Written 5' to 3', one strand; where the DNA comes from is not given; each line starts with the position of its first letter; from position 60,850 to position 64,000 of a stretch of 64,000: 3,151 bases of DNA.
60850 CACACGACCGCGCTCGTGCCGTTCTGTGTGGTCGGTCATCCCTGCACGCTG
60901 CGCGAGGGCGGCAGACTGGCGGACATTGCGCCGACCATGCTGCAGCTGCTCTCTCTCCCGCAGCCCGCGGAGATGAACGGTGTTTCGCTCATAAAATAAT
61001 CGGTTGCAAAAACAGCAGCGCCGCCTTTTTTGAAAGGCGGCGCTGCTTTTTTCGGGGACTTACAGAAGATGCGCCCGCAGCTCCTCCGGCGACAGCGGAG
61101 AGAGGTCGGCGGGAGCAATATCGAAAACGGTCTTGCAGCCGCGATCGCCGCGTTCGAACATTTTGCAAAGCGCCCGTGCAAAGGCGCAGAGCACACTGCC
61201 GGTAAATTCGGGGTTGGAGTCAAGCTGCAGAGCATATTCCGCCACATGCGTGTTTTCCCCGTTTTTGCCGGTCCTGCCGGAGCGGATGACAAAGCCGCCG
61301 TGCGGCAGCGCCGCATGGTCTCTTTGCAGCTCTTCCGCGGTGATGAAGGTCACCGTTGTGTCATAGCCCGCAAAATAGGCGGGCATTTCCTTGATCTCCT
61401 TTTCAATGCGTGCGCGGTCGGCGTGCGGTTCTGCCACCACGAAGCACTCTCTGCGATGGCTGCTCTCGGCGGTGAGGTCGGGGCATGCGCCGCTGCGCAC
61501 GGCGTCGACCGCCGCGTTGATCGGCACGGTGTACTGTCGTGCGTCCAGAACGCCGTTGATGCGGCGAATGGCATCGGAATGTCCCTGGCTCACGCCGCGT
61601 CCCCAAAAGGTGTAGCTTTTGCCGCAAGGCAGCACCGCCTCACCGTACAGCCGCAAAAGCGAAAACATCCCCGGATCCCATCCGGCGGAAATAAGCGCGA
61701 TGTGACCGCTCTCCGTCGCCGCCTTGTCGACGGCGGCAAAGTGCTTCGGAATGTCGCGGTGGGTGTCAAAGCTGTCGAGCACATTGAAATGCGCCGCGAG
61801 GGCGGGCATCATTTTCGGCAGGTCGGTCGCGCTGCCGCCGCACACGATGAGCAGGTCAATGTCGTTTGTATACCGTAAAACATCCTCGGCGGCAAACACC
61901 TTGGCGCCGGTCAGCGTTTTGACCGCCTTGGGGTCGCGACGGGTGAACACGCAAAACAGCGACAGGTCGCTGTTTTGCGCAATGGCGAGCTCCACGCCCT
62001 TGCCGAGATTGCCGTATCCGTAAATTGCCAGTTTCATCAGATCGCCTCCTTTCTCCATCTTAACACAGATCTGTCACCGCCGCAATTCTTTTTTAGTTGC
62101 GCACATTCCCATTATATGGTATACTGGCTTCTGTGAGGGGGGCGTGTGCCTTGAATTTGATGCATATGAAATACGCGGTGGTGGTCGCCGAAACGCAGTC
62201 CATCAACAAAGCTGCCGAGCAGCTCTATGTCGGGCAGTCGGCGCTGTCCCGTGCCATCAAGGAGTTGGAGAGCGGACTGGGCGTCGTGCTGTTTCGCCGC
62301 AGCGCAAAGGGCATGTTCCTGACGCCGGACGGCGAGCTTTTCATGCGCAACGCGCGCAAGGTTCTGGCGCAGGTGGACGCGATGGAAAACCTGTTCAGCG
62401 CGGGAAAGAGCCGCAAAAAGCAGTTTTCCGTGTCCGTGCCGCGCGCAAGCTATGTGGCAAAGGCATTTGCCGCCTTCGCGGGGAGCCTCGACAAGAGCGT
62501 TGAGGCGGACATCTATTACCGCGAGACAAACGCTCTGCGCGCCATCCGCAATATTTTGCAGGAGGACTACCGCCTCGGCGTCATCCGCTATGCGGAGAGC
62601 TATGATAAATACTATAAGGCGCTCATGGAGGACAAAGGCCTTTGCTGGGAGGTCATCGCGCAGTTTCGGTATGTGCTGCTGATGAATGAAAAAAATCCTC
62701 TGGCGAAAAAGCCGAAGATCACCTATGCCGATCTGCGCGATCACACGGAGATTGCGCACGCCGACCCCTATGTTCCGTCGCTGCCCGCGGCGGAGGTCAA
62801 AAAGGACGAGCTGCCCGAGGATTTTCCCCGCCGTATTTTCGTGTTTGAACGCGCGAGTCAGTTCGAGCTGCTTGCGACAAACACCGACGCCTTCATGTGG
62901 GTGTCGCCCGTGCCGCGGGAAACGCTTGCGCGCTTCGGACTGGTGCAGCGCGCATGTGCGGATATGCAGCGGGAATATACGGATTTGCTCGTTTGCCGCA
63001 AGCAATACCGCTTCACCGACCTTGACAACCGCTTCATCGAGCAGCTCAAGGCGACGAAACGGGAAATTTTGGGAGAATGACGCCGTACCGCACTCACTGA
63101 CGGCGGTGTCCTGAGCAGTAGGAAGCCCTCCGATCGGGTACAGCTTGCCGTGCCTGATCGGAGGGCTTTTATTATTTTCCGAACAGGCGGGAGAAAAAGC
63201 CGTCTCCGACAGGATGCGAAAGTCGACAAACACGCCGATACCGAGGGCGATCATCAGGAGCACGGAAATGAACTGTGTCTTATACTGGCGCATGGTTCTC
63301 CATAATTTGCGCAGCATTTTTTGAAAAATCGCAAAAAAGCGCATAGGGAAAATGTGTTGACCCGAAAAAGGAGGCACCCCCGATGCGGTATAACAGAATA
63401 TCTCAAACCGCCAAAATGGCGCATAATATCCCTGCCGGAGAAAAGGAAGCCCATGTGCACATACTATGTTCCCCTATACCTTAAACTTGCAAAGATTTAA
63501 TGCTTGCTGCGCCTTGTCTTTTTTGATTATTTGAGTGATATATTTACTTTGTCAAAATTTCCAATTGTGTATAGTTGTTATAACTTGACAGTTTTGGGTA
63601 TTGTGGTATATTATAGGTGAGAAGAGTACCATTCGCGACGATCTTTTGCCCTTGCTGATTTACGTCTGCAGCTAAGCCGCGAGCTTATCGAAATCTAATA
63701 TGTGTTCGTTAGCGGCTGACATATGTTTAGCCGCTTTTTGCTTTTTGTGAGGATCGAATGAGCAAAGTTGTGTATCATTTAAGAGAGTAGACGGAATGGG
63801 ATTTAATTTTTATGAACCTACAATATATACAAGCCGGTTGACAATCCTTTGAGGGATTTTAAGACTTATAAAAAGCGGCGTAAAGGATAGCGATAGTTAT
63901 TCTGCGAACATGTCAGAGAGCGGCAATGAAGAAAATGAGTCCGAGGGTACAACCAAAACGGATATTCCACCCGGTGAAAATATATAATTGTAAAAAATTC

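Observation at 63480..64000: Abrupt shift to AT-rich sequence at the right edge, likely the boundary of acquired DNA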

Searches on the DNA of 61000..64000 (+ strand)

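Call 3: search_rna_families(source=window, start=61000, end=64000, threshold=evalue, max_evalue=1, show_alignments=3)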
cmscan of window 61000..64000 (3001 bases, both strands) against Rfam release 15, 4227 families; matches with E-value up to 1: 5.
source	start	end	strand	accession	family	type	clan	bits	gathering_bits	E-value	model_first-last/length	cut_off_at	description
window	61008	61052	+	RF02397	sau-5971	Gene; sRNA;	-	28.2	90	0.038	50-96/96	no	Staphylococcus sRNA sau-5971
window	63123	63168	+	RF03941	mir-3158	Gene; miRNA;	-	23.4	97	0.44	1-81/81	no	mir-3158 microRNA precursor family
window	61010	61093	-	RF02791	CcsR1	Gene; sRNA;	-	21.1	65.3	0.048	1-83/83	no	Conserved CCUCCUCCC motif stress-induced RNA 1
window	61006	61152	-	RF02609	BSR0602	Gene; sRNA;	-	19.9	191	0.17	1-169/169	no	Brucella sRNA 0602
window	61000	61051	+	RF02791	CcsR1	Gene; sRNA;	-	18.4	65.3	0.31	29-83/83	5'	Conserved CCUCCUCCC motif stress-induced RNA 1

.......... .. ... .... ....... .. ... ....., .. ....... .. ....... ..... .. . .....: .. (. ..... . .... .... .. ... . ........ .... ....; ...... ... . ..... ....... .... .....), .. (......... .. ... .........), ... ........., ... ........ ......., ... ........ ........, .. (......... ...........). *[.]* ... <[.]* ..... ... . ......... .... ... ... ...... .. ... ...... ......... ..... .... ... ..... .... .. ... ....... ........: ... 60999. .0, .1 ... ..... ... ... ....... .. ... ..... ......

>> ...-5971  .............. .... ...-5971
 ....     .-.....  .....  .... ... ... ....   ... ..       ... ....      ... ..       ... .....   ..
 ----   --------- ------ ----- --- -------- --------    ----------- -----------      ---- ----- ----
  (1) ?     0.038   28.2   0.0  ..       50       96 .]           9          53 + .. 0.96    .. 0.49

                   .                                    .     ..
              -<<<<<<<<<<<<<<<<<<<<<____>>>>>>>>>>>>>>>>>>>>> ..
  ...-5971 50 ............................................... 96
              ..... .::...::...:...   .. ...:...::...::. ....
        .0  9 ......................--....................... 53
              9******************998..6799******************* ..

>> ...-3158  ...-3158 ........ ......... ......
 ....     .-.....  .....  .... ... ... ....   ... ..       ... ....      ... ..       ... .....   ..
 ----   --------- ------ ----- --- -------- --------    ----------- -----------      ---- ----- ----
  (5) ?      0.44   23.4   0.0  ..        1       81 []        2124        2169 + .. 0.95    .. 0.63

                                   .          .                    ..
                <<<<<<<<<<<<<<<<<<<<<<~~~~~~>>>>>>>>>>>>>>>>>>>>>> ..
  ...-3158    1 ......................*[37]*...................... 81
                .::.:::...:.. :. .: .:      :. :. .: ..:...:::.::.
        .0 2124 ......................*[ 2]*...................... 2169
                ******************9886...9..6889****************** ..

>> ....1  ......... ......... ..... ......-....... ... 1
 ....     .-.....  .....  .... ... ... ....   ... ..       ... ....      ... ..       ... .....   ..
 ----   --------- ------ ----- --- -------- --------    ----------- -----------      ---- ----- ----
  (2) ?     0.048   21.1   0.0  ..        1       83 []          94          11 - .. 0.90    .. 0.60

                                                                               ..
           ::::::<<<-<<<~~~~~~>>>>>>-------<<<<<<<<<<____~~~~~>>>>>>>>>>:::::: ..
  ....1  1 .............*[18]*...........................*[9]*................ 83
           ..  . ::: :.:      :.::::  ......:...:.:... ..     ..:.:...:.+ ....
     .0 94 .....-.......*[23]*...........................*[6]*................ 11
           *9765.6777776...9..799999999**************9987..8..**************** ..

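Call 37: search_dna_similar(query=L004:6531-8185:+, collection=phages, mode=distant, max_rows=10)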
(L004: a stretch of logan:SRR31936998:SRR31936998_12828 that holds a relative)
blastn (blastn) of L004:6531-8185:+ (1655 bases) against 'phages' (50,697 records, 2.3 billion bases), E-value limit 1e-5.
No match.

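Call 38: search_dna_similar(query=L004:6531-8185:+, collection=plasmids, mode=distant, max_rows=10)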
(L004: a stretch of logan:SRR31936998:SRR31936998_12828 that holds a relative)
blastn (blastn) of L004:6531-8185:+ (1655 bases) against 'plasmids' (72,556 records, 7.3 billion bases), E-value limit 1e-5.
No match.

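Call 41: search_rna_families(sources=[L036, L039], threshold=evalue, max_evalue=1)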
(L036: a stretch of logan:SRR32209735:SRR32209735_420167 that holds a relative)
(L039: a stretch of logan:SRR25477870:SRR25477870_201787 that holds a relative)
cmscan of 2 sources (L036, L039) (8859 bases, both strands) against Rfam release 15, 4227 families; matches with E-value up to 1: 0.
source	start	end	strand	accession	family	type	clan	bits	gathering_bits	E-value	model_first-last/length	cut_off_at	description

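Call 70: search_rna_families(source=L004, start=6300, end=8500, threshold=evalue, max_evalue=1)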
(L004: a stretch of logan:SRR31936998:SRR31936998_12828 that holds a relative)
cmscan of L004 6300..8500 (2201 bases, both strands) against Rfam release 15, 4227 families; matches with E-value up to 1: 2.
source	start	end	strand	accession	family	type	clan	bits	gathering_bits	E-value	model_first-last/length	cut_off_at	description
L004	6653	6743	-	RF01743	leu-phe_leader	Cis-reg; leader;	-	24.4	70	0.41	1-162/162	no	leu/phe leader RNA from Lactococcus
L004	6335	6380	+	RF03941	mir-3158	Gene; miRNA;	-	23.4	97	0.32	1-81/81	no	mir-3158 microRNA precursor family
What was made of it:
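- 63619..63750 (+): Imported 5' leader of about 125 nt ending in an intrinsic terminator (stem 63711-63735, T-run to about 63745). In donor-type loci the terminator is followed within about 10 nt by the RBS and ATG of the first operon gene (Big_14). Here that gene is gone. No Rfam family (calls 3, 41, 70).
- On Known cis-regulatory RNA or sRNA family (Rfam 15): No hit with E<=1 in 63340-64000, in donor loci, or in the full insert except a chance-level leu/phe-leader match (24 bits against 70) on the opposite strand (calls 3, 41, 70).
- No Rfam family matches (calls 3, 41, 70).
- Tried and rejected: Rfam scans with permissive E-value on the window's end, on the donor loci and on the full insert: nothing relevant (calls 3, 41, 70).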
